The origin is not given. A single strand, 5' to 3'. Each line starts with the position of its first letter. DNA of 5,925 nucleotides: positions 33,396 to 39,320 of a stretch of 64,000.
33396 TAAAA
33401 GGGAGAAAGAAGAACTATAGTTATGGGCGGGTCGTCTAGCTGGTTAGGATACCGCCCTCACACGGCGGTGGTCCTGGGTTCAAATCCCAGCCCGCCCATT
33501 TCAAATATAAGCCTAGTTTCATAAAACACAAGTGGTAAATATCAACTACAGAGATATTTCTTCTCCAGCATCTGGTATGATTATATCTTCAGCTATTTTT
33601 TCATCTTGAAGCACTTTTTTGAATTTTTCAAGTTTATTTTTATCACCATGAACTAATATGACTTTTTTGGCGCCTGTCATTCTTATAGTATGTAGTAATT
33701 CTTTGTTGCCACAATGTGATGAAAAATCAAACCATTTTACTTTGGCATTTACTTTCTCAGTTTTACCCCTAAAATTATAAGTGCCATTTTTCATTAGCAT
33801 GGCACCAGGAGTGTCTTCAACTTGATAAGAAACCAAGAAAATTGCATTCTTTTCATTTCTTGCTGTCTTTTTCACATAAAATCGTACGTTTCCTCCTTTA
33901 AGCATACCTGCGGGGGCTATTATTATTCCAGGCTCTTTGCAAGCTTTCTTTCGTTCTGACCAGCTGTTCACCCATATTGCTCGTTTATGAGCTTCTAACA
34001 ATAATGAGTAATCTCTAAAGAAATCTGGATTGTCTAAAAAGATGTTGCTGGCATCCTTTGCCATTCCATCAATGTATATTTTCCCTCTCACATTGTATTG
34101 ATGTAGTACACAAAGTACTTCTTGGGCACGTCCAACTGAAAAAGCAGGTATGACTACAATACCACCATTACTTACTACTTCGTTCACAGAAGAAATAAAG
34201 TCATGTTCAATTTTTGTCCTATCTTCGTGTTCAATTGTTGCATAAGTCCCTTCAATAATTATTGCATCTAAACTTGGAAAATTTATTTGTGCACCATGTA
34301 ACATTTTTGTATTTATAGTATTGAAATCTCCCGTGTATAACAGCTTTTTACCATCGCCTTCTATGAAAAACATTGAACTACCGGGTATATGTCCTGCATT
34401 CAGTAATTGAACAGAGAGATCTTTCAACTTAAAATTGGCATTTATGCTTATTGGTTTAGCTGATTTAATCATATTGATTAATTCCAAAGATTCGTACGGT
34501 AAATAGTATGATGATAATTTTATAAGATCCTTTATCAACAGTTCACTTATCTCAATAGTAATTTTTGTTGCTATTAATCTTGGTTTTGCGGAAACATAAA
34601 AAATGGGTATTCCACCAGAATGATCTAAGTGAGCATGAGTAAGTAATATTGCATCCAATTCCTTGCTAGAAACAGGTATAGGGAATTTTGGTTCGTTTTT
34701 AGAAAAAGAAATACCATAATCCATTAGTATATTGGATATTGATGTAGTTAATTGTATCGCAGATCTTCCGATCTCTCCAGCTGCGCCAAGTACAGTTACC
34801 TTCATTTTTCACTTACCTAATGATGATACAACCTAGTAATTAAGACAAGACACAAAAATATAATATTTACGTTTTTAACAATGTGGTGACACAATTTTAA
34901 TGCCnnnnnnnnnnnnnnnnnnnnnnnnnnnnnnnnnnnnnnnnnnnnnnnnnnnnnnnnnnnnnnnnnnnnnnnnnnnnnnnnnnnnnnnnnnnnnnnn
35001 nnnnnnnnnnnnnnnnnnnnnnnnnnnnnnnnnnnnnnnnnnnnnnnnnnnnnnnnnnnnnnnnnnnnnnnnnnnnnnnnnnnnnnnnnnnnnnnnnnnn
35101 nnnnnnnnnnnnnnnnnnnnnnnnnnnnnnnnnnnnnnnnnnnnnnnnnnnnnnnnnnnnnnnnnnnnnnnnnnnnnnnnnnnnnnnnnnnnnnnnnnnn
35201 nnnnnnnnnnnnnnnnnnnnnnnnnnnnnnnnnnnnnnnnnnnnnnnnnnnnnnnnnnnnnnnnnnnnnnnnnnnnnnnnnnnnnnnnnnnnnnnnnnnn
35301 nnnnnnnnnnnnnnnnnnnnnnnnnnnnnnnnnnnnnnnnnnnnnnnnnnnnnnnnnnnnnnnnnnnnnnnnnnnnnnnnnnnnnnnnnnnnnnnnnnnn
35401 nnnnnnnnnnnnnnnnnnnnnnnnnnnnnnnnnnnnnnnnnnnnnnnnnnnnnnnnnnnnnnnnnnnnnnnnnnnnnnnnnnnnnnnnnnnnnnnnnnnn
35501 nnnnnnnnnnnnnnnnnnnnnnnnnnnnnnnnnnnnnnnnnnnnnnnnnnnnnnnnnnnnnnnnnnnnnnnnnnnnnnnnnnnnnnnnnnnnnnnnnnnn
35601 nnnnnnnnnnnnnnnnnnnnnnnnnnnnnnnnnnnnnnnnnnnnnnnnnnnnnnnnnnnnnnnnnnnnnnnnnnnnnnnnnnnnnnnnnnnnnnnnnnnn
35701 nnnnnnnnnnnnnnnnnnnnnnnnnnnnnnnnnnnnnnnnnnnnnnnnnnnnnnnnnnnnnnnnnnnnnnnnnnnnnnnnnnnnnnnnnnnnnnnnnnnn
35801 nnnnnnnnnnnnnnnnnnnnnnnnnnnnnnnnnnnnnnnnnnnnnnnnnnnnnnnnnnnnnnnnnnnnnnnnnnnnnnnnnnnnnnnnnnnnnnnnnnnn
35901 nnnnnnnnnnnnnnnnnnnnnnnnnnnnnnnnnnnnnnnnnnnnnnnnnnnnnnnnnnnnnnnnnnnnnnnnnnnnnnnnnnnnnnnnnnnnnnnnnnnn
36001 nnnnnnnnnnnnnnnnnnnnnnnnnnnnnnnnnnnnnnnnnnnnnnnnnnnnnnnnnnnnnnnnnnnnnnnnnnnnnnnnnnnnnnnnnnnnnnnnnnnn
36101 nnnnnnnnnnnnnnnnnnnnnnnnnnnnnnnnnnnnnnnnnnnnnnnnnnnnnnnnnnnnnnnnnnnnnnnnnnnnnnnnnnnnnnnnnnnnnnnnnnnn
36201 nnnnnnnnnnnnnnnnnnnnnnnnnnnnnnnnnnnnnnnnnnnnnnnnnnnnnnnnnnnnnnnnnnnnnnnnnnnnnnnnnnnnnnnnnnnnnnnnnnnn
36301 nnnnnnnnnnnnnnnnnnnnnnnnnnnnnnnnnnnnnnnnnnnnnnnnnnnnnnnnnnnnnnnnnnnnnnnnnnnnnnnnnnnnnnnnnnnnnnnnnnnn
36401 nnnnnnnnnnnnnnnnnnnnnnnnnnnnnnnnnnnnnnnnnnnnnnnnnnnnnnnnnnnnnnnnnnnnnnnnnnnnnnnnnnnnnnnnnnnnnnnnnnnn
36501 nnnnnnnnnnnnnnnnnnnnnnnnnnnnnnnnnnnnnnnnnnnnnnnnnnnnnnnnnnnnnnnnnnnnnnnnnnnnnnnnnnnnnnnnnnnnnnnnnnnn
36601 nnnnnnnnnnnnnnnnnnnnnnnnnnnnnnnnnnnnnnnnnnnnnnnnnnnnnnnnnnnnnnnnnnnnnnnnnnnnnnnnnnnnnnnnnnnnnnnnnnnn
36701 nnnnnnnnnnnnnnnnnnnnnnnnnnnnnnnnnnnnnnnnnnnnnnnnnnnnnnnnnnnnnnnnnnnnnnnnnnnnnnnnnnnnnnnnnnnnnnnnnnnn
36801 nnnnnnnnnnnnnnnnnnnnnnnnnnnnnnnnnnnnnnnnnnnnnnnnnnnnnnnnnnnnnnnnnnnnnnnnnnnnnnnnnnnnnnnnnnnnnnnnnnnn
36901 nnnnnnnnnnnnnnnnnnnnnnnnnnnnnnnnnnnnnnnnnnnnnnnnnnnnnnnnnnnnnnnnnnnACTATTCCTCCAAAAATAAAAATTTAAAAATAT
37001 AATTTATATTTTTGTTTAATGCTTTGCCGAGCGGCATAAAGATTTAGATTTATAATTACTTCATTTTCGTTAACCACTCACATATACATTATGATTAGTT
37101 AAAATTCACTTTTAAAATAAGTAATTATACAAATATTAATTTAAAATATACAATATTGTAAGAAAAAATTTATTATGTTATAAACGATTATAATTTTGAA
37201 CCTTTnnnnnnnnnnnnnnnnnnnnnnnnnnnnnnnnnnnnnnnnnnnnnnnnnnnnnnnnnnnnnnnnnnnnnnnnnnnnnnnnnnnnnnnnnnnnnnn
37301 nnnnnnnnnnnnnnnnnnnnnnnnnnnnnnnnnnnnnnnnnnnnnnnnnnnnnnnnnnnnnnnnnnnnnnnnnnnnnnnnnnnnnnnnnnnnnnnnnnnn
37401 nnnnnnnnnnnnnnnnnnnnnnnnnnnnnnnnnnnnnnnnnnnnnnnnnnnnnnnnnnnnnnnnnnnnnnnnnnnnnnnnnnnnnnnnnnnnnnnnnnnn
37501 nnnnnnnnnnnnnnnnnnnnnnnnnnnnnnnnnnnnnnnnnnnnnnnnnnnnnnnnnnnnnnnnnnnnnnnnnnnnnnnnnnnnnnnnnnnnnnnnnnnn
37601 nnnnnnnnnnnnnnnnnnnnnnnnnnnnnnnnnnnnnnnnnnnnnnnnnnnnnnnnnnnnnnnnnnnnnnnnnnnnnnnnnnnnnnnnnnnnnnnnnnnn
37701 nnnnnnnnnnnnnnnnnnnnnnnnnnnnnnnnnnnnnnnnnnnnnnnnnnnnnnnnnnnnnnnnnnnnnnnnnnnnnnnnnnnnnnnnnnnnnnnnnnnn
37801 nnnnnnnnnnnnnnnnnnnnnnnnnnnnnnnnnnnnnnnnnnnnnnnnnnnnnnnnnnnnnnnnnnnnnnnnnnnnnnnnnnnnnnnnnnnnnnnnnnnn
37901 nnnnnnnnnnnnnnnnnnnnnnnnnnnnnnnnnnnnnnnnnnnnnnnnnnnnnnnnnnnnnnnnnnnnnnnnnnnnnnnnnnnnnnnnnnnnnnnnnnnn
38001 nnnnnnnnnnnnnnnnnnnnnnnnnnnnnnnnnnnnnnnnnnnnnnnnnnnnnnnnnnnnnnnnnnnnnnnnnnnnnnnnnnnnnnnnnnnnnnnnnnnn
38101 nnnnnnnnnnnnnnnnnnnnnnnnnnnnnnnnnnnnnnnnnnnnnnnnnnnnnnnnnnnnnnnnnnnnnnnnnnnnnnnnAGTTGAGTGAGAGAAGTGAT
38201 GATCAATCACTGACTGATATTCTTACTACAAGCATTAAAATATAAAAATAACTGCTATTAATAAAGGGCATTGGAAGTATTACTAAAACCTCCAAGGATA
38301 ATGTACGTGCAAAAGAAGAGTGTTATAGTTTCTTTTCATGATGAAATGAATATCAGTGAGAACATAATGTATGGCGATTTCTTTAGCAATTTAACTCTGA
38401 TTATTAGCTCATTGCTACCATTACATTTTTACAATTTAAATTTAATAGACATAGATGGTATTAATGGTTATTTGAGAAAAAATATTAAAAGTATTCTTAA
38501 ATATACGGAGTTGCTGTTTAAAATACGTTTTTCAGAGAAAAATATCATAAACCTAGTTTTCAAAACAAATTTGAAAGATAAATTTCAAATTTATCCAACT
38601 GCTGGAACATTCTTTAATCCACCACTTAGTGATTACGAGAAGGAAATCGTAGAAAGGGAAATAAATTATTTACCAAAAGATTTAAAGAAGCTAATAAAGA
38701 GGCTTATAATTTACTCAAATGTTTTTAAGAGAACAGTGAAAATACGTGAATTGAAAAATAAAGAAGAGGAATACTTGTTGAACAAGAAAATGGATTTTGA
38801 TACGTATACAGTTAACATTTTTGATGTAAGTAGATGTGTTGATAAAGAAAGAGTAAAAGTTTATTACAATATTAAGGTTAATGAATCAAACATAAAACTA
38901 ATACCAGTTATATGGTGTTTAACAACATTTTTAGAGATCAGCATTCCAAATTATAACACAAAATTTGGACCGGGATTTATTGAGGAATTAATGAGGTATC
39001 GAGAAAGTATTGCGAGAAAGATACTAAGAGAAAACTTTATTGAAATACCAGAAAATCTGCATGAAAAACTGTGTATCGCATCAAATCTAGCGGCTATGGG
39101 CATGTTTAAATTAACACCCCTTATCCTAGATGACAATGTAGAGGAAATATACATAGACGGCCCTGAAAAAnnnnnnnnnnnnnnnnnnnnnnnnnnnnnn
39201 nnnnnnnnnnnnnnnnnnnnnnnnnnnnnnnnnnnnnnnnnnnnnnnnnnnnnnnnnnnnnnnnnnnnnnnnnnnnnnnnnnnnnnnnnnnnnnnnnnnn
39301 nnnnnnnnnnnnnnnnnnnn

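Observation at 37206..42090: Compact Tad/Flp-like type IV filament module preceded by its own TFB (TFIIB) paralog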

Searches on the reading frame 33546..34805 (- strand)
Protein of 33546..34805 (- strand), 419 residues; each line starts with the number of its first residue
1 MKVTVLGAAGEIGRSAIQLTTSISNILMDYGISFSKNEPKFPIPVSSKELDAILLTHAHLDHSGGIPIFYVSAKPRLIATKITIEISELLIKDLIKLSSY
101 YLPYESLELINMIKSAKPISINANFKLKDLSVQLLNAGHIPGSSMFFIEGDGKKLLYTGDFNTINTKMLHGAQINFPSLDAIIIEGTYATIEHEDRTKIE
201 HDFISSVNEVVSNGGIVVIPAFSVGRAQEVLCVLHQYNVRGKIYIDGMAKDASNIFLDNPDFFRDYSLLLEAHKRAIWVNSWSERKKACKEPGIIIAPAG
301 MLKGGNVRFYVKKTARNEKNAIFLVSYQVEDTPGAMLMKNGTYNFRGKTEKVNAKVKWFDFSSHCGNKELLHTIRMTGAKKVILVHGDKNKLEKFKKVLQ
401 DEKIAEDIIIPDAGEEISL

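Call 59: search_protein_families(library=pfam, proteins=[window:33546-34805:-], max_evalue=0.1)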
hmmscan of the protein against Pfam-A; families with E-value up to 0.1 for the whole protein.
window:33546-34805:- (419 aa): 7 families
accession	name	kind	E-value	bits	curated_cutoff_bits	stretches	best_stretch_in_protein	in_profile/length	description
PF10996.14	Beta-Casp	-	1.2e-18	68.2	27.7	1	227-337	1-120/120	Beta-Casp domain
PF07521.17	RMMBL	-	1.8e-13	50.7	21.6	1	351-411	3-63/63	Zn-dependent metallo-hydrolase RNA specificity domain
PF12706.13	Lactamase_B_2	-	6.6e-13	49.1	27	1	25-194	2-172/200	Beta-lactamase superfamily domain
PF16661.11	Lactamase_B_6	-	3.4e-10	40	27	1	25-174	8-175/193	Metallo-beta-lactamase superfamily domain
PF00753.33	Lactamase_B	-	7.5e-09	36.2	22.7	1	45-162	39-151/196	Metallo-beta-lactamase superfamily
PF13483.12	Lactamase_B_3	-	0.0013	19.2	24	1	13-163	6-113/160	Beta-lactamase superfamily domain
PF23023.1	Anti-Pycsar_Apyc1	-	0.012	15.5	50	1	25-75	31-79/250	Anti-Pycsar protein Apyc1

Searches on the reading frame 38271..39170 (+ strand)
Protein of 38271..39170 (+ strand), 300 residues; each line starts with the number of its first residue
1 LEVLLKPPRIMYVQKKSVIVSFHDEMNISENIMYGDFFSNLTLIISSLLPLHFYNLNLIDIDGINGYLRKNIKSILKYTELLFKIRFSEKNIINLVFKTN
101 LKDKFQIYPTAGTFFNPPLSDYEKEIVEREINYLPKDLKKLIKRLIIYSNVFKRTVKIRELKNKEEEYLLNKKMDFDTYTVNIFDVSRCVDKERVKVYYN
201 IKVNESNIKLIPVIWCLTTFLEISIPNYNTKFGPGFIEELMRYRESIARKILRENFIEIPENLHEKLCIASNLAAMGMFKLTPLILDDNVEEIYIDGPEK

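Call 70: predict_structure(alignment_id=A6)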
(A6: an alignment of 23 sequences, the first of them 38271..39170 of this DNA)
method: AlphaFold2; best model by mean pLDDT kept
length: 300 residues; sequences in the alignment: 23
mean_pLDDT: 78.5   pTM: 0.81
mean pLDDT of the five models: 78.5, 77.5, 76.6, 75.3, 71.3
residues with pLDDT >= 90: 79; 70-90: 155; 50-70: 36; < 50: 30
segments of 3 or more residues with pLDDT < 50: 1-3, 25-34, 160-173
pLDDT, mean of each block of 10 residues (from residue 1): 67 90 57 55 88 92 77 90 84 82 72 58 88 90 89 64 38 61 85 81 79 92 77 82 93 88 92 89 85 72
secondary structure, 60 per line:
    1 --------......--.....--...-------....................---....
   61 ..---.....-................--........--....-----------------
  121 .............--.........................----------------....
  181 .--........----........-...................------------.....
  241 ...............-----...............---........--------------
elements in order: E9-14 E17-21 H34-53 E57-62 H66-70 H72-87 H90-97 H100-103 H121-133 H136-160 E177-181 E184-191 E196-203 H205-223 H236-255 H261-275 H279-286

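Call 73: fold_search(model_id=the predicted structure, library=pdb)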
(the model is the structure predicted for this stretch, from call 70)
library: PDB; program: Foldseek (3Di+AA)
matches with E <= 10: 215; with E <= 0.001: 0
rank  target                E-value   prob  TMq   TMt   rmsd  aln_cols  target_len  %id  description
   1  7u1z_A                1.3e-01  0.38  0.15  0.04  15.0       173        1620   14  Crystal structure of the DRBD and CROPs of TcdA (released 2022-03-09)
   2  9oq0_B                3.2e-01  0.09  0.12  0.13  18.5       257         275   10  Structure of the sweet receptor bound to sucralose in the compact state, transmembrane domain (released 2025-08-27)
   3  2khe_MODEL_1_A        7.8e-01  0.35  0.10  0.27  18.4        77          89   14  Solution Structure of the Bacterial Toxin Rele from Thermus Thermophilus HB8 (released 2010-03-31)
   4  2aze_A                8.5e-01  0.06  0.09  0.14  18.7       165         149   11  Structure of the Rb C-terminal domain bound to an E2F1-DP1 heterodimer (released 2006-01-31)
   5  8p0w_J                1.0e+00  0.09  0.14  0.18  15.7       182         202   11  Structure of the human Commander complex COMMD ring (released 2024-03-20)
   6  6mjp_G                1.1e+00  0.05  0.14  0.13  22.2       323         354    9  LptB(E163Q)FGC from Vibrio cholerae (released 2019-03-27)
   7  8xih_B                1.1e+00  0.03  0.09  0.05  23.2       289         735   12  protein-DNA complex (released 2024-12-25)
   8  6nuj                  1.3e+00  0.10  0.09  0.20  17.9       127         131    7  HIV-1 Integrase Catalytic Core Domain Complexed with Allosteric Inhibitor BI-224436 (released 2019-12-11)
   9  5kgx                  1.3e+00  0.10  0.10  0.20  18.0       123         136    6  HIV1 catalytic core domain in complex with an inhibitor (2~{S})-2-[3-(3,4-dihydro-2~{H}-chromen-6-yl)-1-methyl-indol-2-y (released 2016-10-19)
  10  4bs9                  1.3e+00  0.02  0.11  0.06  22.8       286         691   11  Structure of the heterocyclase TruD (released 2013-11-06)
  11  9g12_B                1.5e+00  0.25  0.10  0.31  18.3        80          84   15  Mycobacterium tuberculosis RelBE1 toxin-antitoxin system; rv1247c (relB1 antitoxin), rv1246c (relE1 toxin) (released 2025-12-17)
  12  9qdo_A                1.5e+00  0.15  0.12  0.27  13.8       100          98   13  Crystal structure of the aromatic oligoamide foldamer binder Nanofitin C10 fused to a coiled-coil domain (released 2026-03-18)
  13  9gex_C                1.5e+00  0.12  0.14  0.23  14.7       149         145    7  Escherichia coli NrdR with unocuppied outer nucleotide-binding site (released 2026-02-18)
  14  8frn_G                1.5e+00  0.03  0.12  0.12  19.5       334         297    8  Acinetobacter baylyi LptB2FG bound to lipopolysaccharide and Zosurabalpin (released 2024-01-03)
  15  7e2c_A                1.6e+00  0.13  0.12  0.21  18.2       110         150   14  Monomer of TRAPPII (open) (released 2022-02-09)
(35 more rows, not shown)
